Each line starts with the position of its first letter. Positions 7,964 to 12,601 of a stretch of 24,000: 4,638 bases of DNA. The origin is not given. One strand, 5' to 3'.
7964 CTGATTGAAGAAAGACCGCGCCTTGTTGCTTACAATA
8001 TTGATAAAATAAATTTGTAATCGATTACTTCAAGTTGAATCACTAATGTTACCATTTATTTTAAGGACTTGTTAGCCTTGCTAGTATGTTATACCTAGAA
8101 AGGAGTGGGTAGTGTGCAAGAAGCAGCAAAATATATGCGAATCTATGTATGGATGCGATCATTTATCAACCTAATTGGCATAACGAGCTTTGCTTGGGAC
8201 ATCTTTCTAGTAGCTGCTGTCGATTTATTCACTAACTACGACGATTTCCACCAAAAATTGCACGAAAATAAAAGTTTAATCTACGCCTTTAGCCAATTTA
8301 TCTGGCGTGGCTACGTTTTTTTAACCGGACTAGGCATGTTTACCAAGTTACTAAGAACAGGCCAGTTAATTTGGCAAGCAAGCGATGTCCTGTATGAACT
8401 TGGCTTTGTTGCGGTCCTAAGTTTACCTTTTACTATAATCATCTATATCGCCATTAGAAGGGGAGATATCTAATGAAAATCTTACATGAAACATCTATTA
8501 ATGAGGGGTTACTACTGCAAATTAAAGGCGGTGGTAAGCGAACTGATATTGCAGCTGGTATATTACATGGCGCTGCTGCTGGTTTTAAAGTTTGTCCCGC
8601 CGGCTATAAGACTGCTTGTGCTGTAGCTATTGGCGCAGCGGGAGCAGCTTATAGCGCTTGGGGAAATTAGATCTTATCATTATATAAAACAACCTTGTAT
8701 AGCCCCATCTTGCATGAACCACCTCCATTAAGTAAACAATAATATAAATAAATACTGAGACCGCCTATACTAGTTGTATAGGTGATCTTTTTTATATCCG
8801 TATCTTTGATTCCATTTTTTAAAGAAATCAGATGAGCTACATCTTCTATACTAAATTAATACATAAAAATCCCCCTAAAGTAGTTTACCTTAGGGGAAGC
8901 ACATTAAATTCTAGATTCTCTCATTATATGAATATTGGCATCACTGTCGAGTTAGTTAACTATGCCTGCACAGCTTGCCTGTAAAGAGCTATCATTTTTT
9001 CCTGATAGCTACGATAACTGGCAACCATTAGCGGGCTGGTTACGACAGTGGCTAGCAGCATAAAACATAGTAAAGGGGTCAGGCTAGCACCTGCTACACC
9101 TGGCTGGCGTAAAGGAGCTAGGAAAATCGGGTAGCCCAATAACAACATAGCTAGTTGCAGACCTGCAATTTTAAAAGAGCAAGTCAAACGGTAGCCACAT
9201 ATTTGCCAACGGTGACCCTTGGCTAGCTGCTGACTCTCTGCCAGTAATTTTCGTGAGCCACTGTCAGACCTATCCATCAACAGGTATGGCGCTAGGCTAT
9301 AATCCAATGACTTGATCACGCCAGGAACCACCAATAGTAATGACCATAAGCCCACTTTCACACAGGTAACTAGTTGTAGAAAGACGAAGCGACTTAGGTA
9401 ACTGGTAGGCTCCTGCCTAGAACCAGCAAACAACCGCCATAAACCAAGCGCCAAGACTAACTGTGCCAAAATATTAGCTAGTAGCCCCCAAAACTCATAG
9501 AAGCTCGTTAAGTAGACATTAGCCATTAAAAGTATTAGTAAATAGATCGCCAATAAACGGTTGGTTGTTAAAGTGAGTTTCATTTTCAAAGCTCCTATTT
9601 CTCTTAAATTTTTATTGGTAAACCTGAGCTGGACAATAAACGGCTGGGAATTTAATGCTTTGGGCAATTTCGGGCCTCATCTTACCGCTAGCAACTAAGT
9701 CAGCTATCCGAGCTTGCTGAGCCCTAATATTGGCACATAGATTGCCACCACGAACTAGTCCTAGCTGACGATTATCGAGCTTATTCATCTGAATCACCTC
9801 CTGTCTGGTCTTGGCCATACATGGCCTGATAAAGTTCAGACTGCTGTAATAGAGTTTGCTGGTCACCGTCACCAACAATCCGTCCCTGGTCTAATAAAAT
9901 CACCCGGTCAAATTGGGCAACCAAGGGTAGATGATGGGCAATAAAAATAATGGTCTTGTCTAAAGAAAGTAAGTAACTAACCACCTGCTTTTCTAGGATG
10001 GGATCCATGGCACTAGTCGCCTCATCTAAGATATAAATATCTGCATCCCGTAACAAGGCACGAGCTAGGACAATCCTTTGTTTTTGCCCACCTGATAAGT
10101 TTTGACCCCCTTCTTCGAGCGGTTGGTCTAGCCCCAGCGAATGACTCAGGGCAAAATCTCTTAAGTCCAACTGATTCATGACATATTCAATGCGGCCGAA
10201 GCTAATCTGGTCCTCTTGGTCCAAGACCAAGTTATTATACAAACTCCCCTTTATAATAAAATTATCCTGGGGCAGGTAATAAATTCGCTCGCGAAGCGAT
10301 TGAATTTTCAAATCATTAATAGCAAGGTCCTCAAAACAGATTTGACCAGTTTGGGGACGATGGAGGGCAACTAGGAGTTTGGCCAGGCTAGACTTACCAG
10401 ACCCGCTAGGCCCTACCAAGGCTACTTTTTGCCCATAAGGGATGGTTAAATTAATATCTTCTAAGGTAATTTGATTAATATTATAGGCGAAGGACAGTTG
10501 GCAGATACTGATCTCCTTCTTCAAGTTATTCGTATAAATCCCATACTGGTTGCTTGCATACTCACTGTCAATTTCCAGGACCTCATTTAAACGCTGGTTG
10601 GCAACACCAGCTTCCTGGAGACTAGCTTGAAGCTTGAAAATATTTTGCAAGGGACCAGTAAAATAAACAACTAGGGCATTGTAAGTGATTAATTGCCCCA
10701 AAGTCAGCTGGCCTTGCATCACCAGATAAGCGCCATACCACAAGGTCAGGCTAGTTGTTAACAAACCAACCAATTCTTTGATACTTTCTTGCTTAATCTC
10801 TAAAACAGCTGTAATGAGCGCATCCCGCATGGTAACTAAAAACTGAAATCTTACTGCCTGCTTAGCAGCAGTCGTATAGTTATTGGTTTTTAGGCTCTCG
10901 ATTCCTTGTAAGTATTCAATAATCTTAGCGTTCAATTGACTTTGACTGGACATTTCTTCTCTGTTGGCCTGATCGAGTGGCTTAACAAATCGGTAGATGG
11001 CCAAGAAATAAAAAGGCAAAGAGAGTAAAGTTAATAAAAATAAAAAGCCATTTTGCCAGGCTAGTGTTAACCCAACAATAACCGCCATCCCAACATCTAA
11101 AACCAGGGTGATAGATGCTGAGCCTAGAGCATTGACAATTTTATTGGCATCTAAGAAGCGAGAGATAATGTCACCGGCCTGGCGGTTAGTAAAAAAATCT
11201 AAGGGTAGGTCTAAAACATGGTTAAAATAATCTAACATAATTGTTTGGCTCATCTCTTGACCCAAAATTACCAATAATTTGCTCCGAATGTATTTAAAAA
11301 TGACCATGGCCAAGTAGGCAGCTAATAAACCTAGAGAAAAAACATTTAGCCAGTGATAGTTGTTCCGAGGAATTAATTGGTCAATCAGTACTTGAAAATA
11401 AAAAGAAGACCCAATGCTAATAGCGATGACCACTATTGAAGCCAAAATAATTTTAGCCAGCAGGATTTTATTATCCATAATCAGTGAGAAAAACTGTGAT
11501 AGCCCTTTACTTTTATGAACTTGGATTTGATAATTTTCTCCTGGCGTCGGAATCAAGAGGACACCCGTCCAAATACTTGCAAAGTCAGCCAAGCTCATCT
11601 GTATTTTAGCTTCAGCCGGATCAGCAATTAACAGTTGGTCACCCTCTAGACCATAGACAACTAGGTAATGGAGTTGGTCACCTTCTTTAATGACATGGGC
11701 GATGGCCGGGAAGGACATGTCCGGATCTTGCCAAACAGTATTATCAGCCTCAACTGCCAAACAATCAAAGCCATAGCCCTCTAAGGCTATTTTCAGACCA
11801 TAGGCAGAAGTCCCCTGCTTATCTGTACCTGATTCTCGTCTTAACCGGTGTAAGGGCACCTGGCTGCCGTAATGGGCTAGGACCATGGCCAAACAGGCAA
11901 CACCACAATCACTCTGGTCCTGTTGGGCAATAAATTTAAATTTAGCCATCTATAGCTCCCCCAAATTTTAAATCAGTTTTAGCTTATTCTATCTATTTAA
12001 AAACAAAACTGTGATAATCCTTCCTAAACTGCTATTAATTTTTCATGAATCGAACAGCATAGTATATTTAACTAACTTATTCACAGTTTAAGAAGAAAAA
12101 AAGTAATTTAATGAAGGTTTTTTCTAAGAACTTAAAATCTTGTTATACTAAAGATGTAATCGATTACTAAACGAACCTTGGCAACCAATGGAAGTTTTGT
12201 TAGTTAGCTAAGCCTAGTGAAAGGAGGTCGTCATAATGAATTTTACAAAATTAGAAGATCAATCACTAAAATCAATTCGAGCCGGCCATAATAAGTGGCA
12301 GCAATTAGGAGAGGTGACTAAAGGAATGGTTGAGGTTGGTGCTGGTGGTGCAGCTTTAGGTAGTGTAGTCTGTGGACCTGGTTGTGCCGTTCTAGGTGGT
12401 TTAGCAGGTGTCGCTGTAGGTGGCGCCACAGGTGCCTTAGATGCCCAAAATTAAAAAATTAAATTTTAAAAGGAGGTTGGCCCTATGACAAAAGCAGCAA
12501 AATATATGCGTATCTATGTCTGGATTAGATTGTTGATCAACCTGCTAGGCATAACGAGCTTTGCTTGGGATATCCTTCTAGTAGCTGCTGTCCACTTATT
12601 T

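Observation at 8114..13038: Duplicated, diverged two-gene module: a 119-aa membrane protein translationally coupled to a GG peptide, with unusual gene order and one orphan copy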

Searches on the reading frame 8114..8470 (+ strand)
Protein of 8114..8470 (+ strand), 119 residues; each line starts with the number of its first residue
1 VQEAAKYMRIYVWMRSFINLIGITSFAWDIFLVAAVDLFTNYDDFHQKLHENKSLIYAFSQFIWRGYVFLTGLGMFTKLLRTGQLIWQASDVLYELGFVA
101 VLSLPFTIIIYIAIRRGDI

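Call 7: search_protein_families(library=pfam, max_evalue=1, proteins=[window:8114-8470:+])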
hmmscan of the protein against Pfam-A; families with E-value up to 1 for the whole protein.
window:8114-8470:+ (119 aa): 1 family
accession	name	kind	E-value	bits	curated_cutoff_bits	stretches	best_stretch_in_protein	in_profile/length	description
PF07291.16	MauE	-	0.045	14.5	27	1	23-117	9-94/128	Methylamine utilisation protein MauE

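Call 8: search_protein_families(library=ncbifam, max_evalue=1, proteins=[window:8114-8470:+])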
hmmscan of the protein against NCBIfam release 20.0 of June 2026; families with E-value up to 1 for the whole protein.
window:8114-8470:+ (119 aa): 0 families

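Call 56: list_cluster_members(proteins=[window:8114-8470:+, window:8473-8667:+, P0001])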
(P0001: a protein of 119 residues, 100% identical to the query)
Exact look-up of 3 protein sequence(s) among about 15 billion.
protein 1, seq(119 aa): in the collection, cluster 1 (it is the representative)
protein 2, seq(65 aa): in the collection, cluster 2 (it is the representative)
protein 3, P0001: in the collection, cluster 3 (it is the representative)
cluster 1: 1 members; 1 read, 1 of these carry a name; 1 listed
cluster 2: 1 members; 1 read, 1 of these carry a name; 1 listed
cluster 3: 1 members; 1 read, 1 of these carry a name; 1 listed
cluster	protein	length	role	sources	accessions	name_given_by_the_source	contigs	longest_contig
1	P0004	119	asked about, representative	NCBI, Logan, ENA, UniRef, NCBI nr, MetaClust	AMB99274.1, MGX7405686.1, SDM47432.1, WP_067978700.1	hypothetical protein AWM75_04330 [Aerococcus urinaehominis] | Uncharacterized protein n=1 Tax=Aerococcus urinaehominis TaxID=128944 ... | hypothetical protein [Aerococcus urinaehominis]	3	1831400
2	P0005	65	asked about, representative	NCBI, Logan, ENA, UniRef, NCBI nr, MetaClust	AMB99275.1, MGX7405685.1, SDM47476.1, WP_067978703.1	hypothetical protein AWM75_04335 [Aerococcus urinaehominis] | Uncharacterized protein n=1 Tax=Aerococcus urinaehominis TaxID=128944 ... | hypothetical protein [Aerococcus urinaehominis]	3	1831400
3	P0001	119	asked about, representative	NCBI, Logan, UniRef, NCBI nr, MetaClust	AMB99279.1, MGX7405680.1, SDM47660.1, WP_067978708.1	hypothetical protein AWM75_04355 [Aerococcus urinaehominis] | Uncharacterized protein n=1 Tax=Aerococcus urinaehominis TaxID=128944 ... | hypothetical protein [Aerococcus urinaehominis]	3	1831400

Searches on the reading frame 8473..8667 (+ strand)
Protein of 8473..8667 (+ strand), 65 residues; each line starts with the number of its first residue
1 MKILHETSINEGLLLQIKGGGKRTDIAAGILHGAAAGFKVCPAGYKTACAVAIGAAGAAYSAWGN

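Call 7: search_protein_families(library=pfam, max_evalue=1, proteins=[window:8473-8667:+])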
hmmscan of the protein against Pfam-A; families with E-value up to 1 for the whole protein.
window:8473-8667:+ (65 aa): 1 family
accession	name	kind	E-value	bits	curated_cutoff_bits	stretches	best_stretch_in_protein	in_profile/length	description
PF10439.15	Bacteriocin_IIc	-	0.00097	19.5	27.1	1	8-59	6-57/59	Bacteriocin class II with double-glycine leader peptide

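Call 8: search_protein_families(library=ncbifam, max_evalue=1, proteins=[window:8473-8667:+])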
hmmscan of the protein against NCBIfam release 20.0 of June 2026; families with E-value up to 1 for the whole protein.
window:8473-8667:+ (65 aa): 0 families

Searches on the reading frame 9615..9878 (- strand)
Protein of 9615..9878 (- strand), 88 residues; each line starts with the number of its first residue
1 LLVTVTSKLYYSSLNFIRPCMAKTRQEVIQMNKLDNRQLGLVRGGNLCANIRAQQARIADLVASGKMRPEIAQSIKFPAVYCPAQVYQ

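Call 7: search_protein_families(library=pfam, max_evalue=1, proteins=[window:9615-9878:-])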
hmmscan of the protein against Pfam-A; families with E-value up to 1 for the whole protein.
window:9615-9878:- (88 aa): 1 family
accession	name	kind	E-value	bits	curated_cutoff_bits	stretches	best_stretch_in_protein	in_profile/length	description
PF13602.12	ADH_zinc_N_2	-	0.061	14.7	27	1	44-77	85-113/134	Zinc-binding dehydrogenase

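Call 8: search_protein_families(library=ncbifam, max_evalue=1, proteins=[window:9615-9878:-])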
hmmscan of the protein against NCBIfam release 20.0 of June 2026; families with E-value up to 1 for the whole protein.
window:9615-9878:- (88 aa): 1 family
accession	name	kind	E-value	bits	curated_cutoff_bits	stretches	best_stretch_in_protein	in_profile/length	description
NF003343.0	PRK04358.1-4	equivalog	0.075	12.3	308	1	48-82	24-58/228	hypothetical protein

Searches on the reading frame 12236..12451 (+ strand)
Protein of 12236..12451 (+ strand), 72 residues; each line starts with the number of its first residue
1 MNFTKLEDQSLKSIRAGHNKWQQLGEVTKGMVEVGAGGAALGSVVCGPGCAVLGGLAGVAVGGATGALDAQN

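Call 7: search_protein_families(library=pfam, max_evalue=1, proteins=[window:12236-12451:+])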
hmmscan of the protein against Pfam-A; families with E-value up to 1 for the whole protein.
window:12236-12451:+ (72 aa): 1 family
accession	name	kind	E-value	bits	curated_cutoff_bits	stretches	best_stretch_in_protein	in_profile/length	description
PF10439.15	Bacteriocin_IIc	-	0.0075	16.7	27.1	1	2-61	3-59/59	Bacteriocin class II with double-glycine leader peptide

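Call 8: search_protein_families(library=ncbifam, max_evalue=1, proteins=[window:12236-12451:+])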
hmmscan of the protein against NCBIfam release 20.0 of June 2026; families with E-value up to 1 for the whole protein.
window:12236-12451:+ (72 aa): 2 families
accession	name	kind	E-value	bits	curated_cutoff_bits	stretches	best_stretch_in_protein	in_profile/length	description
TIGR03789.1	pdsO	hypoth_equivalog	0.00019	21.2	152.2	1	32-67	45-79/243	sortase-associated OmpA-like protein PdsO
NF038224.1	OmpA_like_CmpA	equivalog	0.035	13.7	300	1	15-69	25-76/233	C-OmpA-like family protein CmpA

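Call 26: find_homologous_proteins(query=window:12236-12451:+, max_evalue=10)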
Query window:12236-12451:+ (72 aa): 1 proteins with E <= 10 among 31 candidates.
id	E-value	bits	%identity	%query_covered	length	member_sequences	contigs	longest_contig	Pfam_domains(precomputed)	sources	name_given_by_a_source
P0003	1.6e-38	147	100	100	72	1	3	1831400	-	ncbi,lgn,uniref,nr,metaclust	ncbi:hypothetical protein AWM75_04350 [Aerococcus urinaehominis]|uniref:Uncharacterized protein n=1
